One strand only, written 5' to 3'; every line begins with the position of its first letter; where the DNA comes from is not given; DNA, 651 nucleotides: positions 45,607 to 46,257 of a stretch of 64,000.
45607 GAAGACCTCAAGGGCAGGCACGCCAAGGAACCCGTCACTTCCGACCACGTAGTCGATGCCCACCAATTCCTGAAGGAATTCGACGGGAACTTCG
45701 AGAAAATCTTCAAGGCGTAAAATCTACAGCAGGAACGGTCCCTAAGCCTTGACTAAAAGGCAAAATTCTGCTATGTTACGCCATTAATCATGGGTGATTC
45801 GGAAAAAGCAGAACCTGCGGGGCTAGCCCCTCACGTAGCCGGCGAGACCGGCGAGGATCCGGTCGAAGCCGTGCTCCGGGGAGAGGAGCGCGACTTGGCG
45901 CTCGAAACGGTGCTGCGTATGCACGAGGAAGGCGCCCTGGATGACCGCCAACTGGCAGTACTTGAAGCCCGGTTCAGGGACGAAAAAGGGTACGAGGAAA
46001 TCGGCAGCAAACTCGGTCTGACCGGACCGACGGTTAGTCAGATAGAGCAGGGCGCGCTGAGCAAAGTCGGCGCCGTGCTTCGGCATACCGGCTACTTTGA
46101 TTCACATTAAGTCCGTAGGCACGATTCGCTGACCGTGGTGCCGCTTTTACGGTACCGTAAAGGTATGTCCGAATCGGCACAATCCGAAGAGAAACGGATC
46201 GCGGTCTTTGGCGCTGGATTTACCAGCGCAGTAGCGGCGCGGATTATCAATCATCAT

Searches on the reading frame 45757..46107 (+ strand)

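Call 12: search_protein_families(library=pfam, proteins=[window:45757-46107:+], max_evalue=0.01)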
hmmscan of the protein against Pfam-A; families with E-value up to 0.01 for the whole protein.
window:45757-46107:+ (117 aa): 1 family
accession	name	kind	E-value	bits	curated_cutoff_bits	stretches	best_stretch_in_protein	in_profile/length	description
PF04545.22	Sigma70_r4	-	1.1e-09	38.1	24.1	1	60-104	4-48/50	Sigma-70, region 4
